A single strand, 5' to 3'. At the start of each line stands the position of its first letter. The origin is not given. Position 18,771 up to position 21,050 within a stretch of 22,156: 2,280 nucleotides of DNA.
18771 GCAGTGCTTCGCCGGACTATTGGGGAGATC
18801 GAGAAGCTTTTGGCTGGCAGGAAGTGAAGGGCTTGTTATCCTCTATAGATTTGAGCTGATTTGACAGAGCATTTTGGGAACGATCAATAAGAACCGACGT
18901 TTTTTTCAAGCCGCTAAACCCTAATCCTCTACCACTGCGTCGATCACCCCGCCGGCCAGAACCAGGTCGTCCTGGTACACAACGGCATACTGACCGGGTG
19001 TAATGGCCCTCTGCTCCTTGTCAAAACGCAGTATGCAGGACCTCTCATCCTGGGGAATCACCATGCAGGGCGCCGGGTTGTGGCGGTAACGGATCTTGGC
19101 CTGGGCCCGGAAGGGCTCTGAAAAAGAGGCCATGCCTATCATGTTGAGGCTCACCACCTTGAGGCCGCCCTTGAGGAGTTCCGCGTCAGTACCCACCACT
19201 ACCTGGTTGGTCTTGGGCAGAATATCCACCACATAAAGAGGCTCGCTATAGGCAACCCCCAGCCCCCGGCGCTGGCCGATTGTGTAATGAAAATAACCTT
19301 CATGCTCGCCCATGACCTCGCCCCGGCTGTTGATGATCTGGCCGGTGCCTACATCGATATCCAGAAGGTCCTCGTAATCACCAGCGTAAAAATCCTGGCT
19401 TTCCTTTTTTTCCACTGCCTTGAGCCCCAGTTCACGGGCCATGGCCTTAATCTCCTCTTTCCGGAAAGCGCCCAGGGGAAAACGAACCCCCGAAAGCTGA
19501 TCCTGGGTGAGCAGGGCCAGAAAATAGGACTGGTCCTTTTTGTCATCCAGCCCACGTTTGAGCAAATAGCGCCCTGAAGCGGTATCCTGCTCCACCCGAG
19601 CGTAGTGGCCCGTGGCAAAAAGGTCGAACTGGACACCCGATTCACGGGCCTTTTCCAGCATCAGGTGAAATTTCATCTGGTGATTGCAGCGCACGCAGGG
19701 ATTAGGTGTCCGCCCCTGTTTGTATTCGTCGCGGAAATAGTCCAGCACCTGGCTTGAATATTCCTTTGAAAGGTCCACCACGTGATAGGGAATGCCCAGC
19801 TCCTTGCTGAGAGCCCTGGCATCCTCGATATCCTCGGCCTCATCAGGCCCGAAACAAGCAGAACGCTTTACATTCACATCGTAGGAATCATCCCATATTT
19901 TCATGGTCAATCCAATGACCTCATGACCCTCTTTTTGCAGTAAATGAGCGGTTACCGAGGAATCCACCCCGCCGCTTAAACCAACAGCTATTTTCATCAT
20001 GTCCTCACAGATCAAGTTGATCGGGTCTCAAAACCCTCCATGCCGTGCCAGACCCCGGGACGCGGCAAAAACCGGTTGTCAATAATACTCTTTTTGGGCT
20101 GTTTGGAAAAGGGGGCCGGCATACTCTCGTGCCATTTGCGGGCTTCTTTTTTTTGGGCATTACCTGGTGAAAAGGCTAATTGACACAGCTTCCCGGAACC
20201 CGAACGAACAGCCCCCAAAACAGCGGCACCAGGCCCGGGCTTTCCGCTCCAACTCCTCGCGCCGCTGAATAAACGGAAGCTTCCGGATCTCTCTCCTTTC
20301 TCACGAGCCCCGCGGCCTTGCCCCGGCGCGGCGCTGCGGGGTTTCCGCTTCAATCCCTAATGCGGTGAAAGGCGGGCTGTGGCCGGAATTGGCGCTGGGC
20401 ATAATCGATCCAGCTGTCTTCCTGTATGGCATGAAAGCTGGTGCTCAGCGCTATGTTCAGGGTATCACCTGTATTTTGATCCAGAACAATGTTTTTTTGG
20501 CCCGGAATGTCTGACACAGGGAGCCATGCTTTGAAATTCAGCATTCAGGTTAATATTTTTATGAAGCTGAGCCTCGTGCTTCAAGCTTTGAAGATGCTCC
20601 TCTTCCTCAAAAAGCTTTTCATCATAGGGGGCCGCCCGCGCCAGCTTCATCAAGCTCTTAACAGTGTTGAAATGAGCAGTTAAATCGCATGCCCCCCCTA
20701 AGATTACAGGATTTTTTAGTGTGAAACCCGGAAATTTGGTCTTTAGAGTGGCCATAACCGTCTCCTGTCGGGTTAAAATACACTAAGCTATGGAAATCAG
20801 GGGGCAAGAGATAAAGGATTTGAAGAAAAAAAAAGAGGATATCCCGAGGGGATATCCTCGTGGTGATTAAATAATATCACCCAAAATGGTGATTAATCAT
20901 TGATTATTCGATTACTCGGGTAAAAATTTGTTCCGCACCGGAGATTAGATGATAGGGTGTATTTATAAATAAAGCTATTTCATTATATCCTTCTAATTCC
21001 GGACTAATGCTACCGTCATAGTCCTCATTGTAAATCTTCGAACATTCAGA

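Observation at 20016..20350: GC-rich non-coding island immediately upstream of mnmA: candidate structured ncRNA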

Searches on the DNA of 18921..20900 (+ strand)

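Call 6: search_rna_families(source=window, start=19900, end=20900, threshold=evalue, max_evalue=10, show_alignments=3)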
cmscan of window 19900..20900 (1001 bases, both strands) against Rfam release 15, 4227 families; matches with E-value up to 10: 5.
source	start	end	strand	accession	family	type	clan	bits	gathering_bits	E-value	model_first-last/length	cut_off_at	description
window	20229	20371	-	RF01705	Flavo-1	Gene; sRNA;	-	28.6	42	0.00097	1-76/76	no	Flavo-1 RNA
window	20753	20802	-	RF03012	Mu-gpT-DE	Gene; sRNA;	-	21.5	49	0.028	1-53/53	no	Mu-gpT-DE RNA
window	20292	20367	+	RF02136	HTT-AS1_3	Gene; lncRNA;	-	20.8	70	0.18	1-60/60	no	HTT antisense RNA 1 conserved region 3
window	20347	20389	-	RF01323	CRISPR-DR10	Gene; CRISPR;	-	14.8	39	4.6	1-37/37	no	CRISPR RNA direct repeat element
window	20605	20629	-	RF01135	sR24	Gene; snRNA; snoRNA; CD-box;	-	14.5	36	3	1-55/55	no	Small nucleolar RNA sR24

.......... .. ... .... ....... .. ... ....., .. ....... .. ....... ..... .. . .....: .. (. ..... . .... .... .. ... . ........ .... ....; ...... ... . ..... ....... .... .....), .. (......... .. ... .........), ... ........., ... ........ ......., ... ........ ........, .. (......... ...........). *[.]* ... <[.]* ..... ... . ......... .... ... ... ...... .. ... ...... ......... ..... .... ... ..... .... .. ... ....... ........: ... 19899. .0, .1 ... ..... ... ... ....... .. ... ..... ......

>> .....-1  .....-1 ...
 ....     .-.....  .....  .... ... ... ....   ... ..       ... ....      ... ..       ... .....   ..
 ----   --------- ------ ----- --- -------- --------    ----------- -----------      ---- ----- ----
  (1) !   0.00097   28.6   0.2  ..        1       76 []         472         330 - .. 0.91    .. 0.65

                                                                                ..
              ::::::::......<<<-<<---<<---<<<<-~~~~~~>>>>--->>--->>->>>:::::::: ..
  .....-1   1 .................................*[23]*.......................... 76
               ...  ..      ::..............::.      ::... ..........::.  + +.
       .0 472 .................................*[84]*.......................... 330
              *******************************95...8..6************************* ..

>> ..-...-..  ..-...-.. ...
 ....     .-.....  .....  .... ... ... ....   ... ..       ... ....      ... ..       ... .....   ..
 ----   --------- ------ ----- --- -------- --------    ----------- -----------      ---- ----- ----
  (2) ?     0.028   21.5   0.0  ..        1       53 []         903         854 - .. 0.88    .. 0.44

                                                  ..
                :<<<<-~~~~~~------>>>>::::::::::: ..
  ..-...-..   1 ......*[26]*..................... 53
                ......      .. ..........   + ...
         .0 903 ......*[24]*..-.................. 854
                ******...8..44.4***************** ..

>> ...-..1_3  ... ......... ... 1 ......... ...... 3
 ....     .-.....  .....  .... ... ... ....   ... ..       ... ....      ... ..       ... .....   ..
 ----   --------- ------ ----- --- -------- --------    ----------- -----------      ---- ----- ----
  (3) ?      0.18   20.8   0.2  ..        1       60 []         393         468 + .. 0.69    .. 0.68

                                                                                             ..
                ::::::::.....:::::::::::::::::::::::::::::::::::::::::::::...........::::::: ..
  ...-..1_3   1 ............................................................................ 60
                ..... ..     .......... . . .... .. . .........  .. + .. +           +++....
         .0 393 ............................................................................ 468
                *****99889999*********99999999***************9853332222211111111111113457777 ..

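Call 27: search_dna_similar(query=window:20016-20470:+, collection=plasmids, mode=distant, max_evalue=1, max_rows=10)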
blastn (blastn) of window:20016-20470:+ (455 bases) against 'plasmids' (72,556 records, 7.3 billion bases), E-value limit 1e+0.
Records with a match: 7; places in all: 7; records where one place covers at least 80% of the query: 0.
Best place of each record, by identity: >=99% 2; 80-90% 5.
By first word of the organism name: Variovorax 2; Paracoccus 2; Rhizobium 1; uncultured 1; Persicobacter 1.
By predicted mobility (MOB-suite, as given by PLSDB): non-mobilizable 6; conjugative 1.
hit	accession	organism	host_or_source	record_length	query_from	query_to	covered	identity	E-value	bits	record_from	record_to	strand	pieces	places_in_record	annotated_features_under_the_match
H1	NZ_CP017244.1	Rhizobium etli 8C-3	Phaseolus vulgaris,cell culture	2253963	221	265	10%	84.4%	3e-3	51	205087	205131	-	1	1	record has no annotation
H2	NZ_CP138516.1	Variovorax paradoxus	Legume root,PacBio whole genome assembly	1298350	281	318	8%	86.8%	4e-1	44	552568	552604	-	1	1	none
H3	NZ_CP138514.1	Variovorax paradoxus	Legume root,PacBio whole genome assembly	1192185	281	318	8%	86.8%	4e-1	44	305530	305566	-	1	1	none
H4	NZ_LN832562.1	Paracoccus aminovorans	-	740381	294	327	7%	88.6%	4e-1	43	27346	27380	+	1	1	AMP-binding protein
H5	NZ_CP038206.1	Paracoccus pantotrophus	single cell,soil associated with ...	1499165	189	221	7%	87.9%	4e-1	43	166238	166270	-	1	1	none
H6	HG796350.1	uncultured bacterium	-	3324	119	142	5%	100.0%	1e-1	45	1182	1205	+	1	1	none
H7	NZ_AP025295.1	Persicobacter psychrovividus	-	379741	187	209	5%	100.0%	4e-1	43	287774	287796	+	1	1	YgiQ family radical SAM protein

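Call 28: search_dna_similar(query=window:20016-20470:+, collection=phages, mode=distant, max_evalue=1, max_rows=10)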
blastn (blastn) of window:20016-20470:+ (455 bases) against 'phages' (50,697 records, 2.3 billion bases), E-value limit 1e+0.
No match.

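Call 41: search_rna_families(sources=[L163, L164, L166, L003], threshold=evalue, max_evalue=1)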
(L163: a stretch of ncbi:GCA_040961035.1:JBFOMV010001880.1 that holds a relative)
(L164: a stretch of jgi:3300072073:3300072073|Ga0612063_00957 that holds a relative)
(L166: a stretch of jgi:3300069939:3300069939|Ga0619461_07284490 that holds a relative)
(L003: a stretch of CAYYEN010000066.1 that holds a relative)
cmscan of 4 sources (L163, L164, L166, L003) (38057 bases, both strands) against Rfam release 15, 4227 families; matches with E-value up to 1: 1.
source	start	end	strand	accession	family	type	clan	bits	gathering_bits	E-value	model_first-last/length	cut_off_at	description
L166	2970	3027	+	RF01129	sR44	Gene; snRNA; snoRNA; CD-box;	-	21.1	45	0.43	1-55/55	no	Small nucleolar RNA sR44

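Call 84: search_with_rna_model(model_id=R2, sources=[L001, L002, L003, L004, L005, L006, L007, L008, L009, L010, L011, L012, L013, L014, L015, L016, L017, L018, L019, L020, L021, L022, L023, L024, L025, L026, L027, L028, L029, L030, L031, L032, L033, L034, L035, L036, L037, L038, L039, L040, L041, L042, L043, L044, L045, L046, L047, L048, L049, L050, L051, L052, L053, L054, L055, L056, L057, L058, L059, L060, L061, L062, L063, L064, L065, L066, L067, L068, L069, L070, L071, L072, L073, L074, L075, L076, L077, L078, L079, L080, L081, L082, L083, L084, L085, L086, L087, L088, L089, L090, L163, L164, L165, L166, L161], max_evalue=10)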
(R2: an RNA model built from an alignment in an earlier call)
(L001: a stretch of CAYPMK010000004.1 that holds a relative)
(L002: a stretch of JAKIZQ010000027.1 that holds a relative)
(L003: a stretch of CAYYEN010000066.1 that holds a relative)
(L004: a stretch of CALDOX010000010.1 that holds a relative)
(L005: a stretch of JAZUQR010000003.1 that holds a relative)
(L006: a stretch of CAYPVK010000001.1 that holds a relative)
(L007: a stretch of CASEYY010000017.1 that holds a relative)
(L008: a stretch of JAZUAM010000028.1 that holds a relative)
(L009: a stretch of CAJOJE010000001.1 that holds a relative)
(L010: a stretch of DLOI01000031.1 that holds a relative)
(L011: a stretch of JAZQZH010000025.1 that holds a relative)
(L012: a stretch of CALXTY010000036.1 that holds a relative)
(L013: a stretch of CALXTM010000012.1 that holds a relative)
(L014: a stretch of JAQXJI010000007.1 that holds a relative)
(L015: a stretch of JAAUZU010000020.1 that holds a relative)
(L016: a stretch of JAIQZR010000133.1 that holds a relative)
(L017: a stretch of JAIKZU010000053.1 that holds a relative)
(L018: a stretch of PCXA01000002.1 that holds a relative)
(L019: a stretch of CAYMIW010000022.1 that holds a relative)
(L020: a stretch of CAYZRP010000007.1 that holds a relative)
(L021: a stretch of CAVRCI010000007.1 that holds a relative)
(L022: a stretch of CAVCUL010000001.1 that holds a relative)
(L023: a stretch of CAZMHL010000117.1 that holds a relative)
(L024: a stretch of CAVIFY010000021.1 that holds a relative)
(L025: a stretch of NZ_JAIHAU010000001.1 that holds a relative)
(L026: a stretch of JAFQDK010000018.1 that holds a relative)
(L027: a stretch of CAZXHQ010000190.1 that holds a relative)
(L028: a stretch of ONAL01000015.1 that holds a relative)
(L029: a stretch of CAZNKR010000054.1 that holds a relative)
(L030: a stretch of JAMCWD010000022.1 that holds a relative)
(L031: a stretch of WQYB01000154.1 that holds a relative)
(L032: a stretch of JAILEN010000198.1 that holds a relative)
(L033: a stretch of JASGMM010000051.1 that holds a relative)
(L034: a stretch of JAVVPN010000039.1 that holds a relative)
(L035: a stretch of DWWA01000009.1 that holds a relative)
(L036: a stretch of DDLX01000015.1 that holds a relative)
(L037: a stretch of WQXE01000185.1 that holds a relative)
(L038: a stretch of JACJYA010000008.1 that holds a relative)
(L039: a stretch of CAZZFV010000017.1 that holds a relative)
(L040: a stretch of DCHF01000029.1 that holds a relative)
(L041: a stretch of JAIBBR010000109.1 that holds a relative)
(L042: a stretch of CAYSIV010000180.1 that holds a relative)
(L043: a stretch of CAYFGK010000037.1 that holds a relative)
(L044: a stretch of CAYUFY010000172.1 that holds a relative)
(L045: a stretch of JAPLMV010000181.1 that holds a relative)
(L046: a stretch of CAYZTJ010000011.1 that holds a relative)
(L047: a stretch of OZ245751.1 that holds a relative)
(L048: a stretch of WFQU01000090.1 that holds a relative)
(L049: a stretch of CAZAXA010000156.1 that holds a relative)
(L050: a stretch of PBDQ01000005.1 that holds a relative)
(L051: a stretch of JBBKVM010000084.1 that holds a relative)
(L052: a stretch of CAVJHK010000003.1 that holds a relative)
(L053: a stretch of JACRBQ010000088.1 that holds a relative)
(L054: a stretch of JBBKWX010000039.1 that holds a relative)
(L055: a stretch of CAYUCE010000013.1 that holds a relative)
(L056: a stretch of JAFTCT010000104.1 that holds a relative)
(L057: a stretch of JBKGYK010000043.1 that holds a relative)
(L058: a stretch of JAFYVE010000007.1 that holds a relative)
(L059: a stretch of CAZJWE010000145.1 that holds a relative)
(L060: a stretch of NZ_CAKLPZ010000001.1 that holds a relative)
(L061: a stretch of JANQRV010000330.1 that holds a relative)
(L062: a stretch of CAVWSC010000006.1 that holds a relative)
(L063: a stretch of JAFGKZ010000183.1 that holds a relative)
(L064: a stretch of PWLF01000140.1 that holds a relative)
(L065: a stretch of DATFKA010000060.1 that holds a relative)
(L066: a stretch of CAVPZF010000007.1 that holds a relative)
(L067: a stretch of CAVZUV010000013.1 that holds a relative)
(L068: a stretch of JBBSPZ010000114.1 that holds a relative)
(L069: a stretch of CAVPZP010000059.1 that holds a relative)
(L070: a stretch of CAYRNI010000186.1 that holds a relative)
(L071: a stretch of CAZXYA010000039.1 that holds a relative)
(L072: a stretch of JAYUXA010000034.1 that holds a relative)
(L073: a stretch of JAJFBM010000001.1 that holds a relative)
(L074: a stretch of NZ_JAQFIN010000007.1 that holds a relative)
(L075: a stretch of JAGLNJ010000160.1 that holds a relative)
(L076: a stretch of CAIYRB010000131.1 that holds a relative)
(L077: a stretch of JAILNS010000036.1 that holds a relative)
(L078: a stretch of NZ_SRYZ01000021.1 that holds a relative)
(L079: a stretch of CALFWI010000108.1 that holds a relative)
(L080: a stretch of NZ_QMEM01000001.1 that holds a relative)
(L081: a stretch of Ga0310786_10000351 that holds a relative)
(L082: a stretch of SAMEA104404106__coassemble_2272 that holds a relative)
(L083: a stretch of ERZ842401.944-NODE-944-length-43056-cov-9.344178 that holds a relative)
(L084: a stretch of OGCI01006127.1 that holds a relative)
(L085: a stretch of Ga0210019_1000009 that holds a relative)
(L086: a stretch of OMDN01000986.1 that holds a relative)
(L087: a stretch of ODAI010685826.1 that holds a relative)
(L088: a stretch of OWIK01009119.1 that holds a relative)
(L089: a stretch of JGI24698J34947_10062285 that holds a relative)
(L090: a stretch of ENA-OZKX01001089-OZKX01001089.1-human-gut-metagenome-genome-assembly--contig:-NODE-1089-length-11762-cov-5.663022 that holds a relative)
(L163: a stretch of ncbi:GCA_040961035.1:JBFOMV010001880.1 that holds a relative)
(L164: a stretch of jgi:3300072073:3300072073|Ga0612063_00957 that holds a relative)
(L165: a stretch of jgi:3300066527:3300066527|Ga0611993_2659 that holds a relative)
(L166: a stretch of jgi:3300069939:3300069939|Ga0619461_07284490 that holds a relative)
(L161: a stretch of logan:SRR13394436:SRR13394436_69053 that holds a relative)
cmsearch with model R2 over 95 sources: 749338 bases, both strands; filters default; matches with E-value up to 10: 4.
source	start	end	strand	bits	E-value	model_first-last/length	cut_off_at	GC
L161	1583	1725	+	57.7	5.1e-12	1-85/85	no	0.65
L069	6836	6935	+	23.6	0.0063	1-85/85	no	0.66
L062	3840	3923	-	13.9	2.4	1-85/85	no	0.7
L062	1099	1187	+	13.6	2.9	1-85/85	no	0.65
